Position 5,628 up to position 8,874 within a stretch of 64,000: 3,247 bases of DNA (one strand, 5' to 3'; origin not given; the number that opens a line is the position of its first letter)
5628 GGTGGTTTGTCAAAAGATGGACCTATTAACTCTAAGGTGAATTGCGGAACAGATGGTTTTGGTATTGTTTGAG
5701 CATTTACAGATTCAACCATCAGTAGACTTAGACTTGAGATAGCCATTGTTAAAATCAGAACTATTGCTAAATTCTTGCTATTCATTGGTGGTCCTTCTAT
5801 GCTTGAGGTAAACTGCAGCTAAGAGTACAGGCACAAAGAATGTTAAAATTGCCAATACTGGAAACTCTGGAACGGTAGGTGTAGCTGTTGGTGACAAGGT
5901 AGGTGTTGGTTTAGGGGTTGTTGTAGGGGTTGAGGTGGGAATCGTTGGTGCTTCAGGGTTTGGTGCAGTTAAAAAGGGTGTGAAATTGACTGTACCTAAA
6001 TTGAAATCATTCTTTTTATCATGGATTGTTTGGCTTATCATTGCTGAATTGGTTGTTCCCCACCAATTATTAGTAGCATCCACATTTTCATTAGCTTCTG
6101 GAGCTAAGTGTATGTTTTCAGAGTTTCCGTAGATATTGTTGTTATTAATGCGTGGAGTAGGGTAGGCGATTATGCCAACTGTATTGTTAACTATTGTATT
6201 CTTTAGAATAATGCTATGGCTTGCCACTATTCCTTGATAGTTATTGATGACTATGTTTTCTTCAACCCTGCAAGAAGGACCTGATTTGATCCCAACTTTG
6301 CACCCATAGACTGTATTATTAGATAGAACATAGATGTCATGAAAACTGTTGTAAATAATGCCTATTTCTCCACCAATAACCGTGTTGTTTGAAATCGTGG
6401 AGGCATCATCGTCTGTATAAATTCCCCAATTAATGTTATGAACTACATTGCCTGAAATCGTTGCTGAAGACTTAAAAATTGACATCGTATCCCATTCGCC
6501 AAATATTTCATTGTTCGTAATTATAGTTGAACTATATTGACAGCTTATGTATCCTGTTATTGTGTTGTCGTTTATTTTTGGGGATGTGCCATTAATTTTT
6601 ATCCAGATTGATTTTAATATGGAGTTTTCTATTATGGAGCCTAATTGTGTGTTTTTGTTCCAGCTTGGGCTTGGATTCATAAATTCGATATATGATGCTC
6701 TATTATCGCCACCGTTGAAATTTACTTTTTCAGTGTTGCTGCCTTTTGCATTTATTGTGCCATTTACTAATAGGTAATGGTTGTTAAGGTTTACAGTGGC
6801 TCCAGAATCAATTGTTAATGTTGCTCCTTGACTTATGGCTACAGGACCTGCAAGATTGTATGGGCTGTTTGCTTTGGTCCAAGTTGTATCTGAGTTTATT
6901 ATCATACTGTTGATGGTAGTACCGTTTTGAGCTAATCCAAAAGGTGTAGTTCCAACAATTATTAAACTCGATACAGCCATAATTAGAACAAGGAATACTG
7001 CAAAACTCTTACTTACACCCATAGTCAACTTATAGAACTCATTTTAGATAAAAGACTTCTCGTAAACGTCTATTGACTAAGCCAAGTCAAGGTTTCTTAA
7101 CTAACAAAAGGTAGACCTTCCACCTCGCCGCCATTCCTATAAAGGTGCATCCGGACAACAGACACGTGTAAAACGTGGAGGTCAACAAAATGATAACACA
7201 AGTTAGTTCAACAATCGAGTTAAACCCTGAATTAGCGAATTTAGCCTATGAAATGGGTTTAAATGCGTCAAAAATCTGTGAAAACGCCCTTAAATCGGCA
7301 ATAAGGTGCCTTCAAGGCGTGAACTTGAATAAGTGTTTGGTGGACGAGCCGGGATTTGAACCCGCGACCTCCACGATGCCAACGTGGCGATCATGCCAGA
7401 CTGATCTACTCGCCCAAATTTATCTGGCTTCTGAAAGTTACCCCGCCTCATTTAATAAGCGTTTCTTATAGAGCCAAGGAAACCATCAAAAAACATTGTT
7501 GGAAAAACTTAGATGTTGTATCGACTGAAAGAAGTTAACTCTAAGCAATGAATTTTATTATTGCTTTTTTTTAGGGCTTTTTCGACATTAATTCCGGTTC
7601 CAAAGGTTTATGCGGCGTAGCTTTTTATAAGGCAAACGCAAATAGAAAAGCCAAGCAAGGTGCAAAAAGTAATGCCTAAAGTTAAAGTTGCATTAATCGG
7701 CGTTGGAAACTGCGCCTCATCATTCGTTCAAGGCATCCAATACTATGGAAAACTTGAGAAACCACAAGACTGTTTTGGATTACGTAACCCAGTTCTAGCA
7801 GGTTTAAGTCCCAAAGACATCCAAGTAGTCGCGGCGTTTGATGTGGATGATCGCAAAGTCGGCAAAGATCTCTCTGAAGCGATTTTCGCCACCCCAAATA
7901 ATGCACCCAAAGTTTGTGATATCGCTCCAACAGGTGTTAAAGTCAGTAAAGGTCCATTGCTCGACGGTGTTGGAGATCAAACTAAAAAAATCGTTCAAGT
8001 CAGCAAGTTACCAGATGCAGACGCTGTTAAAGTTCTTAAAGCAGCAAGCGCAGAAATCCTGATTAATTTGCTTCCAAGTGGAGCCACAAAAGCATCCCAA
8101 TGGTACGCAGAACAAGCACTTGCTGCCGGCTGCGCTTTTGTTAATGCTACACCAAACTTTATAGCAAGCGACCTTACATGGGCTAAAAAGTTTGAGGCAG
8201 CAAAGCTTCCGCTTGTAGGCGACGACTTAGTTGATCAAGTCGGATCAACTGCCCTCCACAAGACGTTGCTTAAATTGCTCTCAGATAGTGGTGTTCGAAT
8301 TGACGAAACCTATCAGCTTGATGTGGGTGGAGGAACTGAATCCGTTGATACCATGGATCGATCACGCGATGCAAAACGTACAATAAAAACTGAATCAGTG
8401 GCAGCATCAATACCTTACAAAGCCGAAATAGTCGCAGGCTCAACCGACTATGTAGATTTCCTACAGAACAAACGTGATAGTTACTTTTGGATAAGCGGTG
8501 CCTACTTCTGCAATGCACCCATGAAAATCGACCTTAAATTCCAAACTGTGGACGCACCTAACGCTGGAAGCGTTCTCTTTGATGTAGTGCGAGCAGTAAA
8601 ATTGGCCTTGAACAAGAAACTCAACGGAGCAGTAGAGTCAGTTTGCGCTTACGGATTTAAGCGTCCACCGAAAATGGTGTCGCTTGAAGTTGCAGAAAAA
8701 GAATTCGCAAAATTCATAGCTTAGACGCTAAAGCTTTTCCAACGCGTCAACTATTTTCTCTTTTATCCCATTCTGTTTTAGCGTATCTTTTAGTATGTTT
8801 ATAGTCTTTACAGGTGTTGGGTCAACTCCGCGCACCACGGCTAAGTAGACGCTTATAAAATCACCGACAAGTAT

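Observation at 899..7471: Integron-like cassette array of surface-protein genes with a conserved 35-bp tripartite junction motif, divergent from an integrase-fragment-like ORF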

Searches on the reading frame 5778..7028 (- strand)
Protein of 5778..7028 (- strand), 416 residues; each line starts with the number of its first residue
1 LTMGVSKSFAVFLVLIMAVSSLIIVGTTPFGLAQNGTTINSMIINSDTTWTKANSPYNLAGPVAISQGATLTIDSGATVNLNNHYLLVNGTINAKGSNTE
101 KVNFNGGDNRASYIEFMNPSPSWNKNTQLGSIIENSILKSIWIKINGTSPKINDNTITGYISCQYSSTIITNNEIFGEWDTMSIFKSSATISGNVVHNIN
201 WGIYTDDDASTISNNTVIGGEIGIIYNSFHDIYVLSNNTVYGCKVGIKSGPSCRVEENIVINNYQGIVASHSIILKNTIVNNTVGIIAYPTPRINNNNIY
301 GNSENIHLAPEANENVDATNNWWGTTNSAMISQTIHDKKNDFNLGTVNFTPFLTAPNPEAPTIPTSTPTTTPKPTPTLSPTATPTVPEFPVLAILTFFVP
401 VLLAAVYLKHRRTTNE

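Call 6: search_protein_families(library=ncbifam, proteins=[window:5778-7028:-], max_evalue=0.1)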
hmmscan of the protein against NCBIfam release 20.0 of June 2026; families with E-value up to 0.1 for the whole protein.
window:5778-7028:- (416 aa): 1 family
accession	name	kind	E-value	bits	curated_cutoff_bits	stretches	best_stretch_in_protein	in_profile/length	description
TIGR03804.1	para_beta_helix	repeat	0.00083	19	19.45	2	188-219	9-41/44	parallel beta-helix repeat protein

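Call 7: search_protein_families(library=pfam, proteins=[window:5778-7028:-], max_evalue=0.1)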
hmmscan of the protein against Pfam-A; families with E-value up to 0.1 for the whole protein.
window:5778-7028:- (416 aa): 0 families

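Call 70: search_solved_structures(query=window:5778-7022:-, max_evalue=1)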
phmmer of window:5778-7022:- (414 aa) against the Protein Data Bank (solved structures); distinct sequences matched with E-value up to 1: 1.
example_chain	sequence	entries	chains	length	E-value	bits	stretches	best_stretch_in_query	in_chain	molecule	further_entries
7sul_A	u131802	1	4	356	0.54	12.4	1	156-266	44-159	Protein transport protein Sec31A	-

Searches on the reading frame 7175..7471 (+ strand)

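Call 6: search_protein_families(library=ncbifam, proteins=[window:7175-7471:+], max_evalue=0.1)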
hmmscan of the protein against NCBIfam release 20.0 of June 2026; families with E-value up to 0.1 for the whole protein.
window:7175-7471:+ (98 aa): 0 families

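Call 7: search_protein_families(library=pfam, proteins=[window:7175-7471:+], max_evalue=0.1)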
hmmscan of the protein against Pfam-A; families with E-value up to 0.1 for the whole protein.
window:7175-7471:+ (98 aa): 1 family
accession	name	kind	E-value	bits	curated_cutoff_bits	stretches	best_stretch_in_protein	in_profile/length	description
PF07362.18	CcdA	-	0.0033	18.2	22.4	1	13-44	5-36/71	Post-segregation antitoxin CcdA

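Call 35: search_protein_families(library=phrogs, proteins=[window:7175-7471:+], max_evalue=0.01)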
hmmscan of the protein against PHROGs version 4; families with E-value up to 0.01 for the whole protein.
window:7175-7471:+ (98 aa): 0 families

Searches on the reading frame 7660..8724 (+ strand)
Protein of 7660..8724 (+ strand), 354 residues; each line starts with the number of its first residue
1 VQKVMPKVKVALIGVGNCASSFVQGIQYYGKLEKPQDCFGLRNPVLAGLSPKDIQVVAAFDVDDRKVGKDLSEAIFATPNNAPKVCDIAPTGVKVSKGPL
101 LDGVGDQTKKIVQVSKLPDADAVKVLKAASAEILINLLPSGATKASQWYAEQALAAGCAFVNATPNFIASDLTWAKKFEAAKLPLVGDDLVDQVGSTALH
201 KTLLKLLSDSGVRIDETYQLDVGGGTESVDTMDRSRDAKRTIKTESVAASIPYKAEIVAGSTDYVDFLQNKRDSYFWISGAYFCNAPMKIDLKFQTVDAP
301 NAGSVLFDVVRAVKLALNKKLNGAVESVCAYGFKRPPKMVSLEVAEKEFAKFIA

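Call 49: find_homologous_proteins(query=window:7660-8724:+, max_evalue=1e-50)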
Query window:7660-8724:+ (354 aa): 7930 proteins with E <= 1e-50 among 8000 candidates; the best 120 are listed.
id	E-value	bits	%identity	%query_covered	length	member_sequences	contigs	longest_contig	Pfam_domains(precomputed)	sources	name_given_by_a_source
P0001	2.4e-214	729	94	99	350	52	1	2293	PF01658.23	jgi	jgi:myo-inositol-1-phosphate synthase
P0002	1.3e-213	726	92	100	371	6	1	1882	PF01658.23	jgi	jgi:myo-inositol-1-phosphate synthase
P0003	4.4e-210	715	92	99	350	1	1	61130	PF01658.23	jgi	jgi:myo-inositol-1-phosphate synthase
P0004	3.8e-209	712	92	95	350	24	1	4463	PF01658.23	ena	-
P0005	1.0e-207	707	90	99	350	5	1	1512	PF01658.23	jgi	jgi:myo-inositol-1-phosphate synthase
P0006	1.2e-207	707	91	99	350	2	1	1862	PF01658.23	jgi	jgi:myo-inositol-1-phosphate synthase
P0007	1.4e-207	707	89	100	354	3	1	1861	PF01658.23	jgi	jgi:myo-inositol-1-phosphate synthase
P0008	6.4e-207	704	91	99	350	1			PF01658.23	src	-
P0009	1.4e-205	700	89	99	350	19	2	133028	PF01658.23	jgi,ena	jgi:myo-inositol-1-phosphate synthase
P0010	8.7e-205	697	90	99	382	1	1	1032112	PF01658.23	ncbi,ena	-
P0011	1.2e-204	697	89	99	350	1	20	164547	PF01658.23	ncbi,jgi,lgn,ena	-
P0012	3.0e-204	696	89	99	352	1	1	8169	PF01658.23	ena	-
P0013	3.6e-204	695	89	99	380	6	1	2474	PF01658.23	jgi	jgi:myo-inositol-1-phosphate synthase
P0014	7.7e-204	694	89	99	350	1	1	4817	PF01658.23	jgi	jgi:myo-inositol-1-phosphate synthase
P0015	1.0e-203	694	88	99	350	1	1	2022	PF01658.23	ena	-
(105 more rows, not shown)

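Call 50: find_encoding_contigs(protein=P0003, flank=10000, max_places=3)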
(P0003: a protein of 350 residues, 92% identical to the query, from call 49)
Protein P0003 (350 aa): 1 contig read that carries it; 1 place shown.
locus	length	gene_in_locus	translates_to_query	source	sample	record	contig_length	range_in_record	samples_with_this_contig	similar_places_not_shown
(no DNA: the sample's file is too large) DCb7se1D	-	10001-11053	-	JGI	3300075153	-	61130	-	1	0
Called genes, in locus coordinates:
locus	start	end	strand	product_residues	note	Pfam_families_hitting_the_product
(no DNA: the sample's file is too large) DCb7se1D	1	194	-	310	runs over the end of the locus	-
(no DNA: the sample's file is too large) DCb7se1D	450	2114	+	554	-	PF00989:PAS, PF13188:PAS_8 (weak), PF08448:PAS_4, PF13426:PAS_9, PF00512:HisKA (weak), PF02518:HATPase_c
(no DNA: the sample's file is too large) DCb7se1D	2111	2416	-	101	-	-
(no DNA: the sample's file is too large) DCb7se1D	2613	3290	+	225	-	-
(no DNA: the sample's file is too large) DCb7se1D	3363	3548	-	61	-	-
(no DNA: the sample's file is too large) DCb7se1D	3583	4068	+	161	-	-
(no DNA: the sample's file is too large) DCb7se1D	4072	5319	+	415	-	PF12801:Fer4_5, PF12837:Fer4_6 (faint), PF12801:Fer4_5 (weak), PF00037:Fer4 (weak), PF13237:Fer4_10, PF14697:Fer4_21 (weak), PF12838:Fer4_7, PF13187:Fer4_9 (weak)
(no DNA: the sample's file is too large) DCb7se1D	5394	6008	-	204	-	-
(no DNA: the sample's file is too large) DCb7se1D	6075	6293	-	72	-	-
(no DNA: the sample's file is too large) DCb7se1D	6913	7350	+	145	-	-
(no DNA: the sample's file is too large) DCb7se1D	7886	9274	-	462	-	-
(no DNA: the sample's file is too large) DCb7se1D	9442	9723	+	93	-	-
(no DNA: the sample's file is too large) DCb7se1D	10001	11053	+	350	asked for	PF01658:Inos-1-P_synth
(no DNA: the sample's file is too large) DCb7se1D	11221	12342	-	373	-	PF10432:bact-PGI_C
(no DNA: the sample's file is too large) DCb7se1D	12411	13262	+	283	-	PF02598:Methyltrn_RNA_3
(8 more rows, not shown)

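Call 51: find_encoding_contigs(protein=P0009, flank=10000, max_places=3)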
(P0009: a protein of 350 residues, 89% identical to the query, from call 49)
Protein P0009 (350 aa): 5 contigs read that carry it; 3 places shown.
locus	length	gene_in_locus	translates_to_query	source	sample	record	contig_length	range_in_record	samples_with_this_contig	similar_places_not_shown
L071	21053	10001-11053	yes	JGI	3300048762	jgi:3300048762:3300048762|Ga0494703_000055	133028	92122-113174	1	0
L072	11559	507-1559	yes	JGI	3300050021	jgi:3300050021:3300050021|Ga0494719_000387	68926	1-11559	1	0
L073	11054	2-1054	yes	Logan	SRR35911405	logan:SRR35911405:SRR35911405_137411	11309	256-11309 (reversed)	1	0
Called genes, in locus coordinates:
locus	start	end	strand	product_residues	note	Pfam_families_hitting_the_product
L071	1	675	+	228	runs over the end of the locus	-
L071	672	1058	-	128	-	-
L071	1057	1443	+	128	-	-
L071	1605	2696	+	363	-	PF12801:Fer4_5, PF12837:Fer4_6 (faint), PF00037:Fer4 (weak), PF13237:Fer4_10, PF14697:Fer4_21, PF12838:Fer4_7, PF13187:Fer4_9 (weak)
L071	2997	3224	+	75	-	PF04014:MazE_antitoxin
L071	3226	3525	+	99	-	PF01850:PIN (weak)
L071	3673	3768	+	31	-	-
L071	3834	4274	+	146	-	-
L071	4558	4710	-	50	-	-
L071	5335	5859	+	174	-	PF07362:CcdA (weak)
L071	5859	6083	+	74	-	-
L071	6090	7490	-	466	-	-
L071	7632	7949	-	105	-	-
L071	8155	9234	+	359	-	PF10137:CAP12-PCTIR_TIR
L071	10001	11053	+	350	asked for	PF01658:Inos-1-P_synth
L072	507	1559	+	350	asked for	PF01658:Inos-1-P_synth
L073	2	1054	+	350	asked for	PF01658:Inos-1-P_synth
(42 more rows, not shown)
